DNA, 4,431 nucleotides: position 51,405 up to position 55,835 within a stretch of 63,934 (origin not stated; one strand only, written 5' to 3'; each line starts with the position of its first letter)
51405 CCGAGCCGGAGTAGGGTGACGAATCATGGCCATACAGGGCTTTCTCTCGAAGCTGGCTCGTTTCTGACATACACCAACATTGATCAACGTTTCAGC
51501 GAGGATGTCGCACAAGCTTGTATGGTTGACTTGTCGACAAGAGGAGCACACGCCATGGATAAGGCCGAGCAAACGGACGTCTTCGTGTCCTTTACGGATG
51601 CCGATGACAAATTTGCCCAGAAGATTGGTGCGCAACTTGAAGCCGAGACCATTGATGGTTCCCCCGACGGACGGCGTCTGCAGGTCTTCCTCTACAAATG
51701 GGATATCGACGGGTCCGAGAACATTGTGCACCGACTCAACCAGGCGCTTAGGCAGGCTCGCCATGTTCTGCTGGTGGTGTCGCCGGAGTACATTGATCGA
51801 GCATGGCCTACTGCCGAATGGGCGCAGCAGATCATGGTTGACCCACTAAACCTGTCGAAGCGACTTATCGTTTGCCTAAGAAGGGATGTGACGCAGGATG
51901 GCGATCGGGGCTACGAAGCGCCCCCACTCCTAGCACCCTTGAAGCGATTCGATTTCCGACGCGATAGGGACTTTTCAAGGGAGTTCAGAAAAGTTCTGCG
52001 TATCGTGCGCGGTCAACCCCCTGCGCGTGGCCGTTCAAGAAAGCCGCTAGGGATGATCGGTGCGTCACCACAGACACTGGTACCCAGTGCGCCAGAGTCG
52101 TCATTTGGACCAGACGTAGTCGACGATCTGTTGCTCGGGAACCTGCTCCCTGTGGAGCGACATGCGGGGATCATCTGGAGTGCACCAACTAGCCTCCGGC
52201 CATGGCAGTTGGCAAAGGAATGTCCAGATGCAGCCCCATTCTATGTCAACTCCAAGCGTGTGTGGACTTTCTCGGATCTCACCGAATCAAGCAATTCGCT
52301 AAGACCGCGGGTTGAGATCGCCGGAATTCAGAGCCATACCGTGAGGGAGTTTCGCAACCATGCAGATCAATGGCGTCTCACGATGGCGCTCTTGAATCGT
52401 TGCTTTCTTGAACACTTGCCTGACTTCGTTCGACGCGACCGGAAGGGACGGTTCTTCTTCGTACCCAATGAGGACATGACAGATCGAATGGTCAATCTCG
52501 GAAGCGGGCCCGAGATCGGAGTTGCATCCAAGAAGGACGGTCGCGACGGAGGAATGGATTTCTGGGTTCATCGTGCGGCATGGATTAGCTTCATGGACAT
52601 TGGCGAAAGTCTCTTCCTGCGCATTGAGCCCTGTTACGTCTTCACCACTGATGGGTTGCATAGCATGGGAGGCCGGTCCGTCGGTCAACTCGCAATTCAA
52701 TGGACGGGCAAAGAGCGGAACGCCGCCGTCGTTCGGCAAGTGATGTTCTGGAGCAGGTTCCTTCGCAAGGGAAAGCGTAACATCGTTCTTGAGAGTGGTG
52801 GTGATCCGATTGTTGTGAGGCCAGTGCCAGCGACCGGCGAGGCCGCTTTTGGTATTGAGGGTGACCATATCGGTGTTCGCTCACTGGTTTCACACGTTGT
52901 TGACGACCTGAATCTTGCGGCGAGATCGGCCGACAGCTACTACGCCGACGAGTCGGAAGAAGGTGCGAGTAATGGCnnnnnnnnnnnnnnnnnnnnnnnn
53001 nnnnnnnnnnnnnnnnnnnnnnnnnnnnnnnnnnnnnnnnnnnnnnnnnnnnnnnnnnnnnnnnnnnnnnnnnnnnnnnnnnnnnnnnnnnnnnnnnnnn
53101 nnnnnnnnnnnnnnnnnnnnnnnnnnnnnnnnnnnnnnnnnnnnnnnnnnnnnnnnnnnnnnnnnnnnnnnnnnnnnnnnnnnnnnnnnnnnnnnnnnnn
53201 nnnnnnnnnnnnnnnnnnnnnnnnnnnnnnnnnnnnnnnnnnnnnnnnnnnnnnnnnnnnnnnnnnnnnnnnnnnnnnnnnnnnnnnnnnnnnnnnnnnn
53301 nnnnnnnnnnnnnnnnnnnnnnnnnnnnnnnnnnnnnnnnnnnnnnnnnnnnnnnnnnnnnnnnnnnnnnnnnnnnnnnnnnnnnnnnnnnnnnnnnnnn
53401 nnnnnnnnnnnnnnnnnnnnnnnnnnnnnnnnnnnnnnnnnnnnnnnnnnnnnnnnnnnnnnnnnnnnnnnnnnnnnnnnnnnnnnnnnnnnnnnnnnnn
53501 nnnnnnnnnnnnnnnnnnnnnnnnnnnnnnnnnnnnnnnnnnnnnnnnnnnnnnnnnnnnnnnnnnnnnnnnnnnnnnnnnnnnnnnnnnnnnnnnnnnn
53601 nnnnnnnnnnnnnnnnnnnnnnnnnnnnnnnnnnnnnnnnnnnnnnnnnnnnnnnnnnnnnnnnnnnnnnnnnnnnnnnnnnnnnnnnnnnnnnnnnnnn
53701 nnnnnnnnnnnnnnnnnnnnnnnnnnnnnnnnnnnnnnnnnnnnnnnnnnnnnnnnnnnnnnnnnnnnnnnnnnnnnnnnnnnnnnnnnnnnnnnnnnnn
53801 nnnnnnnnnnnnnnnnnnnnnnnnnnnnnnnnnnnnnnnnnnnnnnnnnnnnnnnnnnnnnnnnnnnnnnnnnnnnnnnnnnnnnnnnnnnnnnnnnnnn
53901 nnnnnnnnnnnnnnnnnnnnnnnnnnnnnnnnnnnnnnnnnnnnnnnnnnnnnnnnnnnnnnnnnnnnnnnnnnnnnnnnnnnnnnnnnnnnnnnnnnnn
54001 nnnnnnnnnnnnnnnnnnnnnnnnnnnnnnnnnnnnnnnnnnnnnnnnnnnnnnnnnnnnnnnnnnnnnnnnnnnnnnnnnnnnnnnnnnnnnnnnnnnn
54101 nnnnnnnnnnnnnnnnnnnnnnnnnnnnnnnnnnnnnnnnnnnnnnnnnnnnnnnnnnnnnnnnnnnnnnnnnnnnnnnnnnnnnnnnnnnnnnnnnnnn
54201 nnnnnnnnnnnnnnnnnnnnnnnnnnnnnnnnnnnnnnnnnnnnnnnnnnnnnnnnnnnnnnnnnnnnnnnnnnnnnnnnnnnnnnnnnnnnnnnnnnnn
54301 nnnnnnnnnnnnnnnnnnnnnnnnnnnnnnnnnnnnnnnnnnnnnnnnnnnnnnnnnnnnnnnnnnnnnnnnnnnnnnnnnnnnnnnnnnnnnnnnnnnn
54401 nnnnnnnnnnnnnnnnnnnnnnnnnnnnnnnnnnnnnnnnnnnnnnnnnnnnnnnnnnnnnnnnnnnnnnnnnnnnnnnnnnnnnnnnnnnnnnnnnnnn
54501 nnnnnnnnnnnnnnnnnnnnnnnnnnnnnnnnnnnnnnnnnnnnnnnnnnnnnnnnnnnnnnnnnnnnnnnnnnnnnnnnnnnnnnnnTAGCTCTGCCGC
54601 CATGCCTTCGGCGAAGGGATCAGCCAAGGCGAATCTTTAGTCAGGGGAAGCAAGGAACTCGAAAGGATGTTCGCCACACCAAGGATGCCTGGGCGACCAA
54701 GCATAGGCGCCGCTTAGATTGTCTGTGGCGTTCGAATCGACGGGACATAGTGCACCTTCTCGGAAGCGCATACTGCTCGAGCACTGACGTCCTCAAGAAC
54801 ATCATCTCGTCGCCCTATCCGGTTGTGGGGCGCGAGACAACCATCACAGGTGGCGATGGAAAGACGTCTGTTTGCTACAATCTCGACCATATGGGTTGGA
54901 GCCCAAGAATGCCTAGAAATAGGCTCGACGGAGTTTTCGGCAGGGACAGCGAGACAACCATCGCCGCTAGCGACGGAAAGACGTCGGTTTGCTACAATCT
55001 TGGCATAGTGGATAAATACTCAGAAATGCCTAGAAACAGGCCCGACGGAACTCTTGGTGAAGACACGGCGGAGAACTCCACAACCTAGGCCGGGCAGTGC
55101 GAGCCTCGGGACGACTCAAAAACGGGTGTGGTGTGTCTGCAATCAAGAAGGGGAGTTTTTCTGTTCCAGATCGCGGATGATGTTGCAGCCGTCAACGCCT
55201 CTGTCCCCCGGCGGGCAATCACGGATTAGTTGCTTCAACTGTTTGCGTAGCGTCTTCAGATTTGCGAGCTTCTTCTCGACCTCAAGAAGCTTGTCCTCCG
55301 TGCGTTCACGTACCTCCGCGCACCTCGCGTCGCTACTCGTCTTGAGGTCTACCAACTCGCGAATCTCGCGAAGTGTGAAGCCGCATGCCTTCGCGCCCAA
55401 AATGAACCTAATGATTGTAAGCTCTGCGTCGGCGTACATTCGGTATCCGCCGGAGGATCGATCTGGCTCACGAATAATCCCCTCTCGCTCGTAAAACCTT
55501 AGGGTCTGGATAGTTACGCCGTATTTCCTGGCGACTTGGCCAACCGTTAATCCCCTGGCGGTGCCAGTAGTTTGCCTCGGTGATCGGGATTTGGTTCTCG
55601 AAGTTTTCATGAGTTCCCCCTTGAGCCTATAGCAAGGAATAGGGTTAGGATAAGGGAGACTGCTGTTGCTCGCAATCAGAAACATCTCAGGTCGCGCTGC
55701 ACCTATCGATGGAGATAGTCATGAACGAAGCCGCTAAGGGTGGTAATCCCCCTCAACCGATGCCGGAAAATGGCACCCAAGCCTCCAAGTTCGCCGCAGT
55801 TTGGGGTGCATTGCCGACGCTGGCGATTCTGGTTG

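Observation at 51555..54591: Short-pAgo / TIR-APAZ (SPARTA-type) NAD-depleting defence pair carried on the island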

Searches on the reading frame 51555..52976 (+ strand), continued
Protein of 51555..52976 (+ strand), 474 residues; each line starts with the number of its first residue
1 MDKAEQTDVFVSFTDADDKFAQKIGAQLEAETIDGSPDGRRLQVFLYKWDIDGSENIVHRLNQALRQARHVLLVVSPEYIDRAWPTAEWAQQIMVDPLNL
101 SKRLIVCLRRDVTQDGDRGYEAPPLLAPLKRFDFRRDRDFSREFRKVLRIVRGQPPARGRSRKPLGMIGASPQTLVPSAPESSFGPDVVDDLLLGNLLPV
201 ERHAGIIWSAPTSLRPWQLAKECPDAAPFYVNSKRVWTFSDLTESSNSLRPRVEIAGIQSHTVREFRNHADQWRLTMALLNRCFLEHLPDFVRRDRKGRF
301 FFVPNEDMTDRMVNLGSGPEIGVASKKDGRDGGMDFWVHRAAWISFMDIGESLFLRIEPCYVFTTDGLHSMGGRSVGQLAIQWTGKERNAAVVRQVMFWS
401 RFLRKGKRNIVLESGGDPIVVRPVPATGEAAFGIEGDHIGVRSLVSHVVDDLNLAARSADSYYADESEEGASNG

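Call 58: fold_search(model_id=the predicted structure, library=pdb)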
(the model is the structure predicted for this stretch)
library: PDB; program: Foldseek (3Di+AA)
matches with E <= 10: 1322; with E <= 0.001: 94
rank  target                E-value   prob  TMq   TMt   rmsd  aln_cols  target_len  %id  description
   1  9om4_A                1.3e-16  1.00  0.46  0.77   4.1       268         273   25  Cryo-EM structure of filament form Acidithiobacillus caldus (Aca) short prokaryotic argonautes, HNH-associated (SPARHA (released 2025-10-22)
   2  8j9p_B                7.2e-16  1.00  0.38  0.42  19.5       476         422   14  SPARTA dimer bound with guide-target (released 2024-03-06)
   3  8qlo_A                8.1e-16  1.00  0.42  0.45  15.1       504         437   13  CryoEM structure of the apo SPARTA (BabAgo/TIR-APAZ) complex (released 2024-01-31)
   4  8z8y_B                1.1e-15  1.00  0.41  0.43  14.7       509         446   13  Crystal structure of CrtAgo/CrtTIR-APAZ complex (released 2025-03-12)
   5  8ifl_A                1.3e-15  1.00  0.39  0.43  16.1       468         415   13  Cryo-EM structure of tetrameric SPARTA gRNA-ssDNA target complex in state 1 (released 2024-01-17)
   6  8k34_A                3.3e-15  1.00  0.40  0.44  15.4       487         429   14  Cryo-EM structure of SPARTA gRNA binary complex (released 2024-01-17)
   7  8isy_B                3.7e-15  1.00  0.42  0.44  15.3       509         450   14  Cryo-EM structure of free-state Crt-SPARTA (released 2023-10-18)
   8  8qlp_E                5.2e-15  1.00  0.39  0.43  17.4       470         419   15  CryoEM structure of the RNA/DNA bound SPARTA (BabAgo/TIR-APAZ) tetrameric complex (released 2024-01-31)
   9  9qcc_A                8.3e-15  1.00  0.40  0.46   9.8       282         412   20  Activated XauSPARDA filament assembly with bound dsDNA substrate (released 2025-12-17)
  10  8ifk_A                8.3e-15  1.00  0.41  0.46  15.0       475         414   14  Cryo-EM structure of monomeric SPARTA gRNA-ssDNA target complex (released 2024-01-17)
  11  8ifl_F                9.4e-15  1.00  0.40  0.45  14.1       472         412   15  Cryo-EM structure of tetrameric SPARTA gRNA-ssDNA target complex in state 1 (released 2024-01-17)
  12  8qlp_A                1.2e-14  1.00  0.40  0.44  15.1       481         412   14  CryoEM structure of the RNA/DNA bound SPARTA (BabAgo/TIR-APAZ) tetrameric complex (released 2024-01-31)
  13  8i87_C                1.3e-14  1.00  0.39  0.44  15.8       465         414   14  Cryo-EM structure of TIR-APAZ/Ago-gRNA-DNA complex (released 2023-07-19)
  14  8ffi_A                1.4e-14  1.00  0.40  0.44  16.2       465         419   15  Structure of tetramerized MapSPARTA upon guide RNA-mediated target DNA binding (released 2023-08-23)
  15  8z92_E                1.9e-14  1.00  0.38  0.42  15.9       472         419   13  Crystal structure of CrtAgo/TIR-APAZ in complex with guide DNA and 16-nt target DNA (released 2025-03-12)
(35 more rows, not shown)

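Call 70: search_protein_families(library=pfam, proteins=[L036:3776-5455:+, L041:151-2562:+, L042:5965-7008:+, L043:5980-8835:+, L046:1168-1833:+, L049:5989-6996:+, L050:5968-6978:+, L052:5980-7383:+], max_evalue=0.001)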
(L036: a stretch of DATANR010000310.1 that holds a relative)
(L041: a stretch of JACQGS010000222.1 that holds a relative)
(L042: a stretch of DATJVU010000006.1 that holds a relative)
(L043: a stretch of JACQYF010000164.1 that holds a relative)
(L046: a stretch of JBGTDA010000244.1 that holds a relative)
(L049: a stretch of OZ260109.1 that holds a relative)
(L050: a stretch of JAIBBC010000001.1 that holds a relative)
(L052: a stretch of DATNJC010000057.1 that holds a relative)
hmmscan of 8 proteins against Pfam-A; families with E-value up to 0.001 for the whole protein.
L036:3776-5455:+ (560 aa): 4 families
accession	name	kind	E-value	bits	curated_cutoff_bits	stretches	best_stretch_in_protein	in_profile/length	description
PF13676.11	TIR_2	-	4.4e-23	82.5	28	1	34-172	2-122/122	TIR domain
PF00931.28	NB-ARC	-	1.5e-20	74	23.5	1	234-431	5-208/248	NB-ARC domain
PF13191.12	AAA_16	-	1.6e-07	32.4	32.6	1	226-306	1-73/167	AAA ATPase domain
PF01582.25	TIR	-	4.4e-06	27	21.3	1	63-133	27-96/179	TIR domain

L041:151-2562:+ (804 aa): 19 families
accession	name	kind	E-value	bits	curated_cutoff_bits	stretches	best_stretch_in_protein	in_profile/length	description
PF13424.12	TPR_12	-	1.4e-30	105.7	30.1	2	620-693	2-77/77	Tetratricopeptide repeat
PF13676.11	TIR_2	-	8.1e-26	91.3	28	1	12-139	1-122/122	TIR domain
PF13374.12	TPR_10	-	8.5e-15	54.7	27.5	1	620-654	1-36/42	Tetratricopeptide repeat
PF13176.12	TPR_7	-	8.3e-12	44.6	27.9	0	623-657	1-35/36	Tetratricopeptide repeat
PF07719.23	TPR_2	-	6.4e-11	41.9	27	0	622-651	2-31/34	Tetratricopeptide repeat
PF24885.1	TPR_NPHP3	-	1.9e-10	41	100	1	612-733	90-215/239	Nephrocystin-3 TPR domain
PF13181.12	TPR_8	-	1.2e-08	34.9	25.7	0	623-653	3-33/34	Tetratricopeptide repeat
PF17874.7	TPR_MalT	-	6.1e-08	32.7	45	1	588-770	8-190/336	MalT-like TPR region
PF00515.34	TPR_1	-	4.3e-07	29.9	27.8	0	621-651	1-31/34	Tetratricopeptide repeat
PF01582.25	TIR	-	4.9e-07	30.1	21.3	1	10-93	2-82/179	TIR domain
PF13191.12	AAA_16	-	5.6e-07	30.7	32.6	1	194-320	24-166/167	AAA ATPase domain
PF13401.12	AAA_22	-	2.2e-06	28.4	27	1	195-310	4-108/130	AAA domain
PF13431.12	TPR_17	-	8.8e-06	26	24.4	0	616-642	8-34/34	Tetratricopeptide repeat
PF00931.28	NB-ARC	-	2.7e-05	24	23.5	1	186-325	5-138/248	NB-ARC domain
PF13481.12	AAA_25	-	2.9e-05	24.2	27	1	183-297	20-154/195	AAA domain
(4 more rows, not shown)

L042:5965-7008:+ (348 aa): 2 families
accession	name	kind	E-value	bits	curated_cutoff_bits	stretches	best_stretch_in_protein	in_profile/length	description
PF13676.11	TIR_2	-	2.4e-27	96.3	28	1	19-144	2-122/122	TIR domain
PF01582.25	TIR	-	4.9e-06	26.9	21.3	1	46-101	30-85/179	TIR domain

L043:5980-8835:+ (952 aa): 24 families
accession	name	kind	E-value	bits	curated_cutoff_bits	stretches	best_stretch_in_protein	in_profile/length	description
PF13424.12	TPR_12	-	1.1e-59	198.9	30.1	4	854-926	2-76/77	Tetratricopeptide repeat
PF13374.12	TPR_10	-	8.2e-32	108.7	27.5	2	895-928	2-35/42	Tetratricopeptide repeat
PF07719.23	TPR_2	-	2.4e-31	105.6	27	1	896-926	2-32/34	Tetratricopeptide repeat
PF13676.11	TIR_2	-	2.3e-27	96.3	28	1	11-139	1-122/122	TIR domain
PF00515.34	TPR_1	-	4e-25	87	27.8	1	735-765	1-31/34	Tetratricopeptide repeat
PF13181.12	TPR_8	-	9.3e-24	82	25.7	0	777-807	3-33/34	Tetratricopeptide repeat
PF13176.12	TPR_7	-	7.5e-18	63.5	27.9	0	697-731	1-35/36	Tetratricopeptide repeat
PF24885.1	TPR_NPHP3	-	8.1e-15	55.3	100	0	731-806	95-172/239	Nephrocystin-3 TPR domain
PF17874.7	TPR_MalT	-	2.7e-14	53.6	45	2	699-817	44-164/336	MalT-like TPR region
PF13432.12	TPR_16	-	4.7e-11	43.3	32.7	0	861-924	3-60/65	Tetratricopeptide repeat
PF07721.20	TPR_4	-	6.4e-10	39.1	27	0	856-878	2-24/26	Tetratricopeptide repeat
PF13428.12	TPR_14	-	2.5e-09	37.3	23.5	0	898-925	4-31/44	Tetratricopeptide repeat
PF04212.24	MIT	-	3.3e-09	37.1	30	0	897-932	6-43/66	MIT (microtubule interacting and transport) domain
PF24603.1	TPR_30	-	1.6e-07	32.1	29.7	0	831-880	14-63/100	Tetratricopeptide repeat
PF01582.25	TIR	-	2e-07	31.4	21.3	1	8-92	1-82/179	TIR domain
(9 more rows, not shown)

L046:1168-1833:+ (222 aa): 2 families
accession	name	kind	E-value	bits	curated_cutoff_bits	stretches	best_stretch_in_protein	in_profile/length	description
PF13676.11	TIR_2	-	4.2e-28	98.7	28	1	7-132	1-121/122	TIR domain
PF01582.25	TIR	-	1.9e-08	34.7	21.3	1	4-100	1-94/179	TIR domain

L049:5989-6996:+ (336 aa): 2 families
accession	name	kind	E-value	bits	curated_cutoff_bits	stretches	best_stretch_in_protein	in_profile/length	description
PF13676.11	TIR_2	-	5.4e-26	91.9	28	1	6-132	1-122/122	TIR domain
PF01582.25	TIR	-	2.2e-07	31.3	21.3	1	5-99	3-94/179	TIR domain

L050:5968-6978:+ (337 aa): 2 families
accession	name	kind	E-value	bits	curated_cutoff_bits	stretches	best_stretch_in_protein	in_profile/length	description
PF13676.11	TIR_2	-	1.8e-27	96.7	28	1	13-138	1-121/122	TIR domain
PF01582.25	TIR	-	5.3e-11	43.1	21.3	1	11-109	2-97/179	TIR domain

L052:5980-7383:+ (468 aa): 2 families
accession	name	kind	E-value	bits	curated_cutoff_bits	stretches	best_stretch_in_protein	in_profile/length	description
PF13676.11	TIR_2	-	1.3e-22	80.9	28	1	12-139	2-121/122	TIR domain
PF01582.25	TIR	-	0.00014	22.1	21.3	1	9-87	2-77/179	TIR domain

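Call 88: search_protein_representatives(protein=window:51555-52976:+)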
Query: 474 residues. Proteins with E-value up to 0.001 (for the whole library): 842; up to 1e-10: 287; up to 1e-30: 66. The best 150 are listed.
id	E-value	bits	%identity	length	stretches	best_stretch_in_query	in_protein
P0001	1.4e-189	647.2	61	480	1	7-459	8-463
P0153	2.2e-105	369.6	41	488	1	5-471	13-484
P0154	1.6e-91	323.9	37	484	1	5-470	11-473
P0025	4.3e-90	319.1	37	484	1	7-461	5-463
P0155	9.7e-84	298.2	38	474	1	6-458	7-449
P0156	1.5e-83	297.6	34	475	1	4-458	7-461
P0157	7.7e-82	291.9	35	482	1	6-467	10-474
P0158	2.2e-76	274.0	35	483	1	4-472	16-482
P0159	8.6e-75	268.7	35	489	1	5-468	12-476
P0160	3.7e-74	266.6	33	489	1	7-455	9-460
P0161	1.3e-69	251.6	35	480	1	8-467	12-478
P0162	1.5e-69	251.4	34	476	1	3-459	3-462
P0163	6.2e-69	249.4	37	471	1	5-456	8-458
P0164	1.1e-67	245.3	33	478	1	5-462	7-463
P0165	4.6e-67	243.2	33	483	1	5-459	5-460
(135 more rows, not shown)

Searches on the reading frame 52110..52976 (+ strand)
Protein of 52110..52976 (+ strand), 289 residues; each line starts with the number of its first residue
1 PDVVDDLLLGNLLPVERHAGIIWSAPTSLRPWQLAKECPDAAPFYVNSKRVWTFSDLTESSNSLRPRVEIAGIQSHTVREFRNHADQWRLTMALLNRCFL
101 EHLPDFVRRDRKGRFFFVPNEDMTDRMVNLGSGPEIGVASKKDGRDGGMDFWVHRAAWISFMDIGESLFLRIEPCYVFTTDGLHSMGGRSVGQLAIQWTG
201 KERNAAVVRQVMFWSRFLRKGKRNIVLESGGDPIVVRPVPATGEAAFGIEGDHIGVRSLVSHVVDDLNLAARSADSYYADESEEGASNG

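Call 20: search_solved_structures(query=window:52110-52976:+, max_evalue=10, show_alignments=0)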
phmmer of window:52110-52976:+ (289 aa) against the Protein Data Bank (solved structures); distinct sequences matched with E-value up to 10: 7.
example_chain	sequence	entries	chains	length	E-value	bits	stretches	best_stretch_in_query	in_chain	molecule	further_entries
9om4_A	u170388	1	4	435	3.9e-16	62.3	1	4-237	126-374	HNH endonuclease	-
9qbl_A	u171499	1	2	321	7.1e-07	31.9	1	72-229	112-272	DUF4365 domain-containing protein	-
9qbq_A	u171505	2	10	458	1.5e-06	30.8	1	75-229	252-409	DUF4365 domain-containing protein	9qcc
9qbp_A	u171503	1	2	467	4.1e-05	26.1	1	46-219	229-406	DUF4365 domain-containing protein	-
9jsb_D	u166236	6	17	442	0.02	17.3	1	36-224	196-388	DREN-APAZ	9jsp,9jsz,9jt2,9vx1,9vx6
8fcj_A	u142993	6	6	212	0.63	12.4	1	50-116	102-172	Type I-B CRISPR-associated protein Cas5 | A Type I-B CRISPR-associated protein Cas5 | Nostoc sp. 'Peltigera membranacea cyanobiont' 210A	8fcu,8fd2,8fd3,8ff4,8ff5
6qe7_A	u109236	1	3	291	0.87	11.9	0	156-202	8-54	Anti-sigma-I factor RsgI3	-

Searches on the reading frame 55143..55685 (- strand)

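Call 81: search_protein_families(library=pfam, proteins=[window:55143-55685:-], max_evalue=0.001)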
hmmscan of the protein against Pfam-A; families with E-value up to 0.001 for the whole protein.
window:55143-55685:- (180 aa): 3 families
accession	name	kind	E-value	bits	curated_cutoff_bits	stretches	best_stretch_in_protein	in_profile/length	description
PF13411.12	MerR_1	-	1.6e-16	60.6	21.6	1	47-113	2-67/69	MerR HTH family regulatory protein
PF09278.17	MerR-DNA-bind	-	2.2e-16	60.6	25.4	1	91-153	3-65/65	MerR, DNA binding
PF00376.29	MerR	-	1.2e-15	57.4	28.2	1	47-84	1-38/38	MerR family regulatory protein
